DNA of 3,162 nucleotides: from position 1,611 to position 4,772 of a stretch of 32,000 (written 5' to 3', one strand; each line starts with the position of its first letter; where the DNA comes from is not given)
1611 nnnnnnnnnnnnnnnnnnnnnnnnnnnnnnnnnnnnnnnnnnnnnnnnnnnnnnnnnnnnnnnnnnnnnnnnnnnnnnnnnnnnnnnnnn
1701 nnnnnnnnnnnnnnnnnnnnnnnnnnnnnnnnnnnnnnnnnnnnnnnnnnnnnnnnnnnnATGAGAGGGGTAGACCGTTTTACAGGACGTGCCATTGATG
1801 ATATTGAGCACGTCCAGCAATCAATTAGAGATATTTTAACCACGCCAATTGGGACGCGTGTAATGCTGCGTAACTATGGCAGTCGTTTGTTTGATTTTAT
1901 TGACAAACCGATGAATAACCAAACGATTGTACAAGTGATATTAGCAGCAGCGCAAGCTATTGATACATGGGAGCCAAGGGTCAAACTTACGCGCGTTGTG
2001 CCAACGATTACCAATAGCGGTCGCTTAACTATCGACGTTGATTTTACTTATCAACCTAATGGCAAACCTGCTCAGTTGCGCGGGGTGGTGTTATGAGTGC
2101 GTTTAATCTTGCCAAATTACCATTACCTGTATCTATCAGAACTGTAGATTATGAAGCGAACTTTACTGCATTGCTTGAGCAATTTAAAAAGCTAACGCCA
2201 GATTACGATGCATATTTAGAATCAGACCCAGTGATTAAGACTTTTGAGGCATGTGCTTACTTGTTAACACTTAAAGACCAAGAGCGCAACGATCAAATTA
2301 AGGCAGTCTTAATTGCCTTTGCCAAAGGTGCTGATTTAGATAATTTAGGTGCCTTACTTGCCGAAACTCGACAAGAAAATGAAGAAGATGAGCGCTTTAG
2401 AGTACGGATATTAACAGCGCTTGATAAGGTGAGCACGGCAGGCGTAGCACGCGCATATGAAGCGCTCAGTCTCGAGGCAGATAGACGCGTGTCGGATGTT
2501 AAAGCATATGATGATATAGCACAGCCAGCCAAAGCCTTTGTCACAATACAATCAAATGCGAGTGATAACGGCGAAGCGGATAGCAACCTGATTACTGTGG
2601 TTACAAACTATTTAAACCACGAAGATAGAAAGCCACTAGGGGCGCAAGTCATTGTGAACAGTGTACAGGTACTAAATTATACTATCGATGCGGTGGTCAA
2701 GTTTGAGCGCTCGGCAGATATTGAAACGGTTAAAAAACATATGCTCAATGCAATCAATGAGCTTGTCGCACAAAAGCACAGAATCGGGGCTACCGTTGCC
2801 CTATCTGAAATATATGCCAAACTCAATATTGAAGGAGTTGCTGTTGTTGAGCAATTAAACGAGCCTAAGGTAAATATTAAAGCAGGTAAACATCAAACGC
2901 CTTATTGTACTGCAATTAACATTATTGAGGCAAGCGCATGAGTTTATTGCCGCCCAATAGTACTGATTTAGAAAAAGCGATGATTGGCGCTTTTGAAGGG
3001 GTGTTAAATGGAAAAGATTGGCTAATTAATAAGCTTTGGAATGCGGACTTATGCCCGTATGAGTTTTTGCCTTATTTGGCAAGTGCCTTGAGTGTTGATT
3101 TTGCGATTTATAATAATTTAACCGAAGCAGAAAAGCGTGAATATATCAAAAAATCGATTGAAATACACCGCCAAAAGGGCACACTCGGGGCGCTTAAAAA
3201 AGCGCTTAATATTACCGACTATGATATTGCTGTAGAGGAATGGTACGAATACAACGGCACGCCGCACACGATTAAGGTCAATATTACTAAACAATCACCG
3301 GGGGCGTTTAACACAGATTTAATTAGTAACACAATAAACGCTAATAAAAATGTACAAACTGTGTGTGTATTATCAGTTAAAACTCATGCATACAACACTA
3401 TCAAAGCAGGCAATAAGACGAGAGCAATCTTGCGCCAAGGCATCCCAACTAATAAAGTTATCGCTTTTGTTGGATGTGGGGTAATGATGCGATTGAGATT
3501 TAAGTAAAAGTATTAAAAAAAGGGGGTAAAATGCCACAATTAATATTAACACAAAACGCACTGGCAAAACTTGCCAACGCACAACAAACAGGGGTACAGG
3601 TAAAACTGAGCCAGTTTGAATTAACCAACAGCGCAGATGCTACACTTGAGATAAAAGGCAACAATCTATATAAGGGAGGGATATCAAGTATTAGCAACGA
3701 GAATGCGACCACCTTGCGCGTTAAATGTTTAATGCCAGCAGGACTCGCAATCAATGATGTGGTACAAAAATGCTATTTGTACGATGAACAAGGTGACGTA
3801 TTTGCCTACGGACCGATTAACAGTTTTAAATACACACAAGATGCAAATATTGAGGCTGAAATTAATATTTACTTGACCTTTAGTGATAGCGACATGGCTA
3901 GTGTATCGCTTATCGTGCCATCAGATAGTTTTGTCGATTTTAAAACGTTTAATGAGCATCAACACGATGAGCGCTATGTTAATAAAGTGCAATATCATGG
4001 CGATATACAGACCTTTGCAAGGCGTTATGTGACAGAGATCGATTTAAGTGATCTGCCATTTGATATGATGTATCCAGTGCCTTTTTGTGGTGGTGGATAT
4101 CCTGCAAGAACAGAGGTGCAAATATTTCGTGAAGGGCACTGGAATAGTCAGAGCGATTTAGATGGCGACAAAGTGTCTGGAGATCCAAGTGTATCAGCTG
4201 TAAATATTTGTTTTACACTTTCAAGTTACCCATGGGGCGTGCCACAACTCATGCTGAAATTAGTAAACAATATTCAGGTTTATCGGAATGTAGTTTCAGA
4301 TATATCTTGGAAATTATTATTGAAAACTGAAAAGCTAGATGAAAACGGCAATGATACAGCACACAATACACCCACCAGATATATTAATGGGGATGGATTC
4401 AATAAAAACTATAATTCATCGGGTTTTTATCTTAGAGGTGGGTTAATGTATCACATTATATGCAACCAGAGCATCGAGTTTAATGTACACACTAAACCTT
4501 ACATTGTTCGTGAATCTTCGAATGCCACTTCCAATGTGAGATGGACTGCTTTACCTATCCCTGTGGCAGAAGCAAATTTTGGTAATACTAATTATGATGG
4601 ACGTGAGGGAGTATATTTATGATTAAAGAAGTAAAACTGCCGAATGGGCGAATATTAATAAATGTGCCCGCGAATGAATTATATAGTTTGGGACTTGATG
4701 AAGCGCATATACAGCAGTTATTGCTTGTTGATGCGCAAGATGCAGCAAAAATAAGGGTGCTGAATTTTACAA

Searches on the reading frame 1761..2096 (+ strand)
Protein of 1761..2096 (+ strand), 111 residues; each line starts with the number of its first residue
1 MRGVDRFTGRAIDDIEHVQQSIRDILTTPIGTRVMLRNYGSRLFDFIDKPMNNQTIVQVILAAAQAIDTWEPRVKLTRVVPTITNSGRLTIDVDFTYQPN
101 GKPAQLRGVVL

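Call 98: search_protein_families(library=pfam, proteins=[window:1761-2096:+], max_evalue=0.01)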
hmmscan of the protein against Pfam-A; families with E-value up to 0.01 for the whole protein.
window:1761-2096:+ (111 aa): 1 family
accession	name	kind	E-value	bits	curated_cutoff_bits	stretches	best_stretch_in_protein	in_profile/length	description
PF04965.19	GPW_gp25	-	1.4e-17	63.7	27.2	1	15-97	4-91/96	Baseplate wedge protein gp25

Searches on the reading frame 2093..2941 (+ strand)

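Call 98: search_protein_families(library=pfam, proteins=[window:2093-2941:+], max_evalue=0.01)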
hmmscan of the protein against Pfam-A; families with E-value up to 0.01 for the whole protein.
window:2093-2941:+ (282 aa): 1 family
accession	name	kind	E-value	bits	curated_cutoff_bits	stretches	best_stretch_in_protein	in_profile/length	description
PF04865.19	Baseplate_J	-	1.6e-19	70.6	21.1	1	95-240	111-252/255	Baseplate J-like protein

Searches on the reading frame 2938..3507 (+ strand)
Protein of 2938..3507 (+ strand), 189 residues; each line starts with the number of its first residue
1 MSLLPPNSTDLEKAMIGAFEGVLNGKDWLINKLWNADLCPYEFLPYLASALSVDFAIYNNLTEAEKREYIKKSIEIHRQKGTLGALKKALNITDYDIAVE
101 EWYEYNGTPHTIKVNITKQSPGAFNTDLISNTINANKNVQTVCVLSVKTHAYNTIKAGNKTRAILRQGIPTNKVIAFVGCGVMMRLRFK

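Call 98: search_protein_families(library=pfam, proteins=[window:2938-3507:+], max_evalue=0.01)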
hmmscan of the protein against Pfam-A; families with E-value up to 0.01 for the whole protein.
window:2938-3507:+ (189 aa): 1 family
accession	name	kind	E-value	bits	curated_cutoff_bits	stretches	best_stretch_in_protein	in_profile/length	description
PF09684.15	Tail_P2_I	-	1.1e-29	103.5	20.6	1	4-138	1-137/139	Phage tail protein (Tail_P2_I)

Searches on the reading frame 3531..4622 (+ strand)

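Call 98: search_protein_families(library=pfam, proteins=[window:3531-4622:+], max_evalue=0.01)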
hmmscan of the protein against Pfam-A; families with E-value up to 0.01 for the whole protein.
window:3531-4622:+ (363 aa): 1 family
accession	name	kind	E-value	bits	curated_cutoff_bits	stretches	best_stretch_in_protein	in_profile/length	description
PF12571.13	Phage_tail_fib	-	0.0016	18.9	23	1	4-127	7-138/150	Phage tail-collar fibre protein, N-terminal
